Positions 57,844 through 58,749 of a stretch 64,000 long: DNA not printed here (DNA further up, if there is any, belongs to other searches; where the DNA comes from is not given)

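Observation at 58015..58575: Leucyl-tRNA synthetase with a complete GNAT acetyltransferase domain spliced into its editing (CP1) region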

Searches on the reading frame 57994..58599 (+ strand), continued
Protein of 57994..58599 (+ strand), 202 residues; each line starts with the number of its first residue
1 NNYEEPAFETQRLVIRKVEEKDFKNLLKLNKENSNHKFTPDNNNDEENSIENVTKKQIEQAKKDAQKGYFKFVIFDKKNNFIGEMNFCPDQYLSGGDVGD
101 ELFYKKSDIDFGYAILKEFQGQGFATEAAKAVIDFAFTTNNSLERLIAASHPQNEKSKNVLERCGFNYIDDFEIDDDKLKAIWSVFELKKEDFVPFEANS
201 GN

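Call 33: find_homologous_proteins(query=A3, max_evalue=0.00001)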
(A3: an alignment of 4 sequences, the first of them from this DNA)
Query A3 (4 sequences) (193 aa, profile of the alignment): 3434 proteins with E <= 0.00001 among 8000 candidates; the best 120 are listed.
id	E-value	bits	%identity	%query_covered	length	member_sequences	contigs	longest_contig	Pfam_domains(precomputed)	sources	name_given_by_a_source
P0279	4.8e-24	104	45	29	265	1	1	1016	PF13420.14,PF13302.14,PF00583.32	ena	-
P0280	1.9e-21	95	30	92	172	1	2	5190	PF13302.14,PF00583.32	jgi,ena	-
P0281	1.5e-20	92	31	83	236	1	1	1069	PF13420.14,PF13302.14,PF04229.21,PF00583.32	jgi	jgi:RimJ/RimL family protein N-acetyltransferase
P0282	3.1e-20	91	28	97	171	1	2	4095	PF13302.14,PF00583.32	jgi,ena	-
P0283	3.1e-20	91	34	94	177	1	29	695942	PF13302.14,PF00583.32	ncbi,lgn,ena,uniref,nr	ncbi:Protein N-acetyltransferase, RimJ/RimL family [Algoriella xinjiangensis]|uniref:Protein N-acety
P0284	3.6e-20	91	30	90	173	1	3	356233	PF13302.14,PF00583.32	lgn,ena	-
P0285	5.7e-20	90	26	88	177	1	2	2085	PF13302.14,PF00583.32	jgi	-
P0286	9.3e-20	90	28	96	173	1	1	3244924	PF13302.14,PF00583.32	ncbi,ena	-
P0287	1.1e-19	89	36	87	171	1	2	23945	PF13302.14,PF00583.32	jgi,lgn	jgi:RimJ/RimL family protein N-acetyltransferase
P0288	1.1e-19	89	29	83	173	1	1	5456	PF13302.14,PF00583.32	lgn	-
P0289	1.3e-19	89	34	94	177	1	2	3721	PF13302.14,PF00583.32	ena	-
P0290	1.7e-19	89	30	95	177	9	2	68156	PF13302.14,PF00583.32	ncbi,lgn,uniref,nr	ncbi:GNAT family N-acetyltransferase [Chishuiella sp.]|uniref:GNAT family N-acetyltransferase n=1 Ta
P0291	1.9e-19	89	27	87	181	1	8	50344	PF13302.14,PF00583.32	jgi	-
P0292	2.3e-19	88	30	96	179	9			PF13302.14,PF00583.32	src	-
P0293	2.9e-19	88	29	89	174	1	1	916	PF13302.14,PF00583.32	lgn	-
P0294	4.1e-19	87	34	94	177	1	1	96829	PF13302.14,PF00583.32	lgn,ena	-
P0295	7.5e-19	87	28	84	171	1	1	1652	PF13302.14,PF00583.32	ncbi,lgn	-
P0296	1.6e-18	85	29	84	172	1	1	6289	PF13302.14,PF00583.32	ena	-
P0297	2.0e-18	85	31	90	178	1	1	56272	PF13302.14,PF00583.32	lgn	-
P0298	2.5e-18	85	28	91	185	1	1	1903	PF13302.14,PF00583.32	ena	-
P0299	3.2e-18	84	29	94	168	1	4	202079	PF13302.14,PF00583.32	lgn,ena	-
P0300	3.3e-18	84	33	94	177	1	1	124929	PF13302.14,PF00583.32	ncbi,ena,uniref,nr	ncbi:GNAT family N-acetyltransferase [Algoriella sp.]|uniref:GNAT family N-acetyltransferase n=1 Tax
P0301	3.3e-18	84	32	86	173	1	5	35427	PF13302.14,PF00583.32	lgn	-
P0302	3.5e-18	84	27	96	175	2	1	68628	PF13302.14,PF00583.32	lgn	-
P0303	4.1e-18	84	31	85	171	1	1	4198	PF13302.14,PF13523.13,PF00583.32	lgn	-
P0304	4.2e-18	84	29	82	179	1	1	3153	PF13302.14,PF00583.32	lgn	-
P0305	5.0e-18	84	25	92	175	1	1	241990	PF13302.14,PF00583.32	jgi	jgi:ribosomal-protein-alanine N-acetyltransferase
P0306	5.1e-18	84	31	88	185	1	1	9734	PF13302.14,PF00583.32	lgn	-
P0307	5.2e-18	84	32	96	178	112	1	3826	PF13302.14,PF00583.32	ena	-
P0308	6.1e-18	84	31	95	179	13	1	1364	PF13302.14,PF00583.32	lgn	-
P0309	6.3e-18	84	29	90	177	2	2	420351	PF13420.14,PF13302.14,PF00583.32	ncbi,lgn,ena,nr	ncbi:MAG: GNAT family N-acetyltransferase [Bacteroidia bacterium]|nr:GNAT family N-acetyltransferase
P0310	6.6e-18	83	28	90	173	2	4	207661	PF13302.14,PF00583.32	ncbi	-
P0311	6.6e-18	83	29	85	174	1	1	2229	PF13302.14,PF00583.32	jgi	jgi:RimJ/RimL family protein N-acetyltransferase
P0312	6.8e-18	83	29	90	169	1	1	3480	PF13302.14,PF00583.32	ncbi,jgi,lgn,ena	jgi:RimJ/RimL family protein N-acetyltransferase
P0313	7.4e-18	83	30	95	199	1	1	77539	PF13302.14,PF00583.32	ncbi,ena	-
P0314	1.0e-17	83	26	88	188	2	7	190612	PF13302.14,PF00583.32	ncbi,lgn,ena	-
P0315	1.1e-17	83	34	84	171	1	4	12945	PF13302.14,PF00583.32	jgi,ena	jgi:RimJ/RimL family protein N-acetyltransferase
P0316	1.3e-17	83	26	86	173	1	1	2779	PF13302.14,PF00583.32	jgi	jgi:RimJ/RimL family protein N-acetyltransferase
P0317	1.4e-17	82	28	89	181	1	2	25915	PF13302.14,PF00583.32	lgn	-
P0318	1.6e-17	82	28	90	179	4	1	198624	PF13302.14,PF00583.32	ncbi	-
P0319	1.7e-17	82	30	85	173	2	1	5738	PF13302.14,PF00583.32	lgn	-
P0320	1.7e-17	82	29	88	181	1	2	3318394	PF13302.14,PF00583.32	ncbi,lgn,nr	ncbi:MAG: GNAT family N-acetyltransferase [Chitinophagales bacterium]|nr:GNAT family N-acetyltransfe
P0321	1.8e-17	82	29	90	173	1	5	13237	PF13420.14,PF13302.14,PF00583.32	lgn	-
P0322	1.8e-17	82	31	94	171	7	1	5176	PF13302.14,PF00583.32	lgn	-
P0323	1.8e-17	82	29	90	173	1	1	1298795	PF13420.14,PF13302.14,PF00583.32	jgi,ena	-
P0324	2.3e-17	82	31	96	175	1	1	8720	PF13302.14,PF00583.32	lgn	-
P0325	2.5e-17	82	29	90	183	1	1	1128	PF13302.14,PF00583.32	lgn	-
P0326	2.6e-17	82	29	89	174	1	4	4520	PF13302.14,PF00583.32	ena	-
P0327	2.7e-17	81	32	95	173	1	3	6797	PF13302.14,PF00583.32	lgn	-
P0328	3.1e-17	81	28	88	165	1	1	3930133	PF13420.14,PF13302.14,PF00583.32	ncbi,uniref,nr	ncbi:GNAT family N-acetyltransferase [Lutibacter sp. A80]|uniref:GNAT family N-acetyltransferase n=1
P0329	3.2e-17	81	30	88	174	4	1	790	PF13302.14,PF00583.32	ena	-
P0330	3.3e-17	81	28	92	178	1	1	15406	PF13302.14,PF00583.32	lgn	-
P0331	3.5e-17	81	28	88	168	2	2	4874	PF13302.14,PF13523.13,PF00583.32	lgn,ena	-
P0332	3.7e-17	81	28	87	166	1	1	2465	PF13420.14,PF13302.14,PF00583.32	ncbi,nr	ncbi:MAG: GNAT family N-acetyltransferase [Bacteroidetes bacterium]|nr:GNAT family N-acetyltransfera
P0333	3.8e-17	81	33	85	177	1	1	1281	PF13302.14,PF00583.32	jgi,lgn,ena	-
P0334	3.9e-17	81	25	96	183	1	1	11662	PF13302.14,PF00583.32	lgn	-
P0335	4.0e-17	81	26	88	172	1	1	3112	PF13302.14,PF00583.32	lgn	-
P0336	4.2e-17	81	30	96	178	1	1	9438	PF13302.14,PF00583.32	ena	-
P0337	4.6e-17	81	31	85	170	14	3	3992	PF13302.14,PF00583.32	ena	-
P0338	4.6e-17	81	27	88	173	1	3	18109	PF13302.14,PF00583.32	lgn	-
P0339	4.8e-17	81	30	97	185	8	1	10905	PF13302.14,PF00583.32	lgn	-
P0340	5.8e-17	80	30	90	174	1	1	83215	PF13302.14,PF00583.32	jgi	-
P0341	6.2e-17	80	32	73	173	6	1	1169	PF13302.14,PF13523.13,PF00583.32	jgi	jgi:[ribosomal protein S5]-alanine N-acetyltransferase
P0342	6.5e-17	80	26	85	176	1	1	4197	PF13420.14,PF13302.14,PF00583.32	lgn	-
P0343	6.7e-17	80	29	91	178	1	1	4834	PF13302.14,PF00583.32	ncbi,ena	-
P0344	6.8e-17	80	27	87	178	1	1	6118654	PF13302.14,PF00583.32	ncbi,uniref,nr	ncbi:GNAT family N-acetyltransferase [Olivibacter sp. SDN3]|uniref:GNAT family N-acetyltransferase n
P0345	7.7e-17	80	29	83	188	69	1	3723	PF13420.14,PF13302.14,PF00583.32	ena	-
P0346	8.0e-17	80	29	85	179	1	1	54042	PF13420.14,PF13302.14,PF00583.32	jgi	jgi:ribosomal-protein-alanine N-acetyltransferase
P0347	8.2e-17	80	30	94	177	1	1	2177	PF13302.14,PF00583.32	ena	-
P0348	8.7e-17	80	27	84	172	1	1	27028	PF13302.14,PF00583.32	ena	-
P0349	9.2e-17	80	30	92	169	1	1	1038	PF13302.14,PF00583.32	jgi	jgi:RimJ/RimL family protein N-acetyltransferase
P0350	9.3e-17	80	31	94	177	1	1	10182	PF13302.14,PF00583.32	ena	-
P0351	9.5e-17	80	29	96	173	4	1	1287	PF13302.14,PF00583.32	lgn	-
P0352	9.6e-17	80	32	85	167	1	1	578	PF13302.14,PF00583.32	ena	-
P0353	9.8e-17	80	30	82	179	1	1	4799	PF13420.14,PF13302.14,PF13523.13,PF00583.32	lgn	-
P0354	9.9e-17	80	28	87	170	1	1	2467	PF13302.14,PF00583.32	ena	-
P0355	1.0e-16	80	29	87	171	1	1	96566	PF13302.14,PF13523.13,PF00583.32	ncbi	-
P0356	1.0e-16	80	26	92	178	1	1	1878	PF13302.14,PF00583.32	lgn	-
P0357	1.0e-16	80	30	94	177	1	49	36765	PF13302.14,PF00583.32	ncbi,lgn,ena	-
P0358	1.0e-16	80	30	95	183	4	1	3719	PF13420.14,PF13302.14,PF00583.32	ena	-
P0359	1.1e-16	80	28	88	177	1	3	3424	PF13302.14,PF00583.32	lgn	-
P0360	1.2e-16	79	30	94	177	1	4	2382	PF13302.14,PF00583.32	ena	-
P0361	1.2e-16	79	29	91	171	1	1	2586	PF13302.14,PF13523.13,PF00583.32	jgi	jgi:[ribosomal protein S5]-alanine N-acetyltransferase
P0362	1.2e-16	79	31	87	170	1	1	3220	PF13302.14,PF00583.32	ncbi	-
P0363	1.3e-16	79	31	83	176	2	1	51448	PF13302.14,PF00583.32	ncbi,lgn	ncbi:MAG TPA: GNAT family N-acetyltransferase [Halomicronema sp.]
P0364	1.4e-16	79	29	82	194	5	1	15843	PF13420.14,PF13302.14,PF00583.32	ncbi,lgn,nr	ncbi:MAG: GNAT family N-acetyltransferase [Oscillospiraceae bacterium]|nr:GNAT family N-acetyltransf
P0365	1.4e-16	79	27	96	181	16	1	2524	PF13302.14,PF00583.32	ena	-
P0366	1.5e-16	79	32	83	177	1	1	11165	PF13302.14,PF00583.32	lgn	-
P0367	1.5e-16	79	28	91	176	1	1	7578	PF13302.14,PF00583.32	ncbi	-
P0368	1.6e-16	79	29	89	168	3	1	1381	PF13420.14,PF13302.14,PF00583.32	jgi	jgi:ribosomal-protein-alanine N-acetyltransferase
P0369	1.8e-16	79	29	83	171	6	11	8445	PF13302.14,PF00583.32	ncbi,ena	-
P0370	1.9e-16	79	30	83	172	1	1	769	PF13420.14,PF13302.14,PF00583.32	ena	-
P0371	1.9e-16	79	29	68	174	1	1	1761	PF13302.14,PF00583.32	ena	-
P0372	1.9e-16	79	27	96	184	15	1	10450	PF13302.14,PF00583.32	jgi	-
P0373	2.0e-16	79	30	95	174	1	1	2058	PF13302.14,PF00583.32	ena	-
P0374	2.1e-16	79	29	88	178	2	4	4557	PF13302.14,PF00583.32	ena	-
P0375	2.1e-16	79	30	89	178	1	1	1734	PF13302.14,PF13523.13,PF00583.32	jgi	jgi:ribosomal-protein-alanine N-acetyltransferase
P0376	2.1e-16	79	30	84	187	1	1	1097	PF13420.14,PF13302.14,PF00583.32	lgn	-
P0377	2.2e-16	79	29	82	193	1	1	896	PF13420.14,PF13302.14,PF00583.32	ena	-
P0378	2.4e-16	78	33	96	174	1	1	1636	PF13302.14,PF00583.32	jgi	jgi:RimJ/RimL family protein N-acetyltransferase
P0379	2.6e-16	78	23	95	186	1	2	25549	PF13302.14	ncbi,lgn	-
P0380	2.8e-16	78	26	88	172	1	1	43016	PF13302.14,PF00583.32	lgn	-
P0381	3.2e-16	78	30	86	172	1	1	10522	PF13302.14,PF00583.32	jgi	jgi:[ribosomal protein S5]-alanine N-acetyltransferase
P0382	3.2e-16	78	32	82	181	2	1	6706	PF13302.14,PF00583.32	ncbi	-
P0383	3.2e-16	78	28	87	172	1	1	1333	PF13302.14,PF00583.32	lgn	-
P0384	3.4e-16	78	31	95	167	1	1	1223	PF13302.14,PF00583.32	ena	-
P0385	3.4e-16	78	26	90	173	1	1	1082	PF13302.14,PF00583.32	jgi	jgi:ribosomal-protein-alanine N-acetyltransferase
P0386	3.5e-16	78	29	88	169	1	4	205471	PF13302.14,PF00583.32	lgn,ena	-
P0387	3.6e-16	78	32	92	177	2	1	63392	PF13302.14,PF00583.32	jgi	jgi:[ribosomal protein S5]-alanine N-acetyltransferase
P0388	3.9e-16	78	30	94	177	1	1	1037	PF13302.14,PF00583.32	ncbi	-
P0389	3.9e-16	78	27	88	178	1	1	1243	PF13302.14,PF00583.32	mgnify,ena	mgnify:CR=1 FL=1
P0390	4.0e-16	78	28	84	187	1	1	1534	PF13420.14,PF13302.14,PF13523.13,PF00583.32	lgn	-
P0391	4.1e-16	78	27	87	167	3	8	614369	PF13302.14,PF00583.32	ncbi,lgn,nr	ncbi:MAG: GNAT family N-acetyltransferase [Saprospiraceae bacterium]|nr:GNAT family N-acetyltransfer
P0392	4.1e-16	78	30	90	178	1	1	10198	PF13302.14,PF00583.32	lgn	-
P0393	4.2e-16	78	28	88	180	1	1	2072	PF13302.14,PF00583.32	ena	-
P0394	4.2e-16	78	29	94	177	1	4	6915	PF13302.14,PF00583.32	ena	-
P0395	4.3e-16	78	31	94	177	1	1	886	PF13302.14,PF00583.32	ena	-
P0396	4.3e-16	78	31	83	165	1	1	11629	PF13302.14,PF00583.32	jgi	jgi:RimJ/RimL family protein N-acetyltransferase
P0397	4.3e-16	78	29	96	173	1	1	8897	PF13302.14,PF00583.32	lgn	-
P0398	4.6e-16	77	27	96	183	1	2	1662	PF13302.14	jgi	jgi:ribosomal-protein-alanine N-acetyltransferase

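Call 43: search_solved_structures(query=A3, max_evalue=0.001, show_alignments=2)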
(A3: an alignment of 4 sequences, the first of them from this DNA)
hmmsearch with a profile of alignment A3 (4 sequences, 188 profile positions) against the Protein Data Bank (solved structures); distinct sequences matched with E-value up to 0.001: 22.
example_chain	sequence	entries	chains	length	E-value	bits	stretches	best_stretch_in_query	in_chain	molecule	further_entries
3fbu_A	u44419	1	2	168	2.1e-12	50.8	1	8-164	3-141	Acetyltransferase, GNAT family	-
3igr_A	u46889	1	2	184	1.8e-09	41.2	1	64-164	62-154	Ribosomal-protein-S5-alanine N-acetyltransferase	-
6vfm_A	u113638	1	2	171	1.9e-06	31.3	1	11-164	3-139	Spermidine N1-acetyltransferase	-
2fck_A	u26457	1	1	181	5.7e-06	29.8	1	10-163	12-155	ribosomal-protein-serine acetyltransferase, putative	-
7kwj_A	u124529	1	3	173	7.4e-06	29.4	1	11-163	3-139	Spermidine N(1)-acetyltransferase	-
6vfn_A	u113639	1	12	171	8.7e-06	29.2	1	11-165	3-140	Spermidine N1-acetyltransferase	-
7kwh_A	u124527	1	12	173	1.8e-05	28.1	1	11-163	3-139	Spermidine N(1)-acetyltransferase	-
1nsl_A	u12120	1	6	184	1.9e-05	28.1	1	106-164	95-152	Probable acetyltransferase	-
2fsr_A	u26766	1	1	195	2.5e-05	27.7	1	107-162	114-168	acetyltransferase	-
4qc6_A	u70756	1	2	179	0.00021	24.7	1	10-171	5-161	Bifunctional AAC/APH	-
6cy6_A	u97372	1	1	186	0.00033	24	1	107-165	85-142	Spermidine N(1)-acetyltransferase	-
3wr7_A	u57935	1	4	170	0.00035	24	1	107-165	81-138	Spermidine N1-acetyltransferase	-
4r9m_A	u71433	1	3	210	0.00035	24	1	108-165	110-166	Spermidine N(1)-acetyltransferase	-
4jjx_A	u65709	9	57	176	0.00048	23.5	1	10-163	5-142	Spermidine n1-acetyltransferase | Spermidine N(1)-acetyltransferase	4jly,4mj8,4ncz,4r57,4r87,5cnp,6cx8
4mhd_A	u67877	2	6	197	0.00052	23.4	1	9-163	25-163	Spermidine n1-acetyltransferase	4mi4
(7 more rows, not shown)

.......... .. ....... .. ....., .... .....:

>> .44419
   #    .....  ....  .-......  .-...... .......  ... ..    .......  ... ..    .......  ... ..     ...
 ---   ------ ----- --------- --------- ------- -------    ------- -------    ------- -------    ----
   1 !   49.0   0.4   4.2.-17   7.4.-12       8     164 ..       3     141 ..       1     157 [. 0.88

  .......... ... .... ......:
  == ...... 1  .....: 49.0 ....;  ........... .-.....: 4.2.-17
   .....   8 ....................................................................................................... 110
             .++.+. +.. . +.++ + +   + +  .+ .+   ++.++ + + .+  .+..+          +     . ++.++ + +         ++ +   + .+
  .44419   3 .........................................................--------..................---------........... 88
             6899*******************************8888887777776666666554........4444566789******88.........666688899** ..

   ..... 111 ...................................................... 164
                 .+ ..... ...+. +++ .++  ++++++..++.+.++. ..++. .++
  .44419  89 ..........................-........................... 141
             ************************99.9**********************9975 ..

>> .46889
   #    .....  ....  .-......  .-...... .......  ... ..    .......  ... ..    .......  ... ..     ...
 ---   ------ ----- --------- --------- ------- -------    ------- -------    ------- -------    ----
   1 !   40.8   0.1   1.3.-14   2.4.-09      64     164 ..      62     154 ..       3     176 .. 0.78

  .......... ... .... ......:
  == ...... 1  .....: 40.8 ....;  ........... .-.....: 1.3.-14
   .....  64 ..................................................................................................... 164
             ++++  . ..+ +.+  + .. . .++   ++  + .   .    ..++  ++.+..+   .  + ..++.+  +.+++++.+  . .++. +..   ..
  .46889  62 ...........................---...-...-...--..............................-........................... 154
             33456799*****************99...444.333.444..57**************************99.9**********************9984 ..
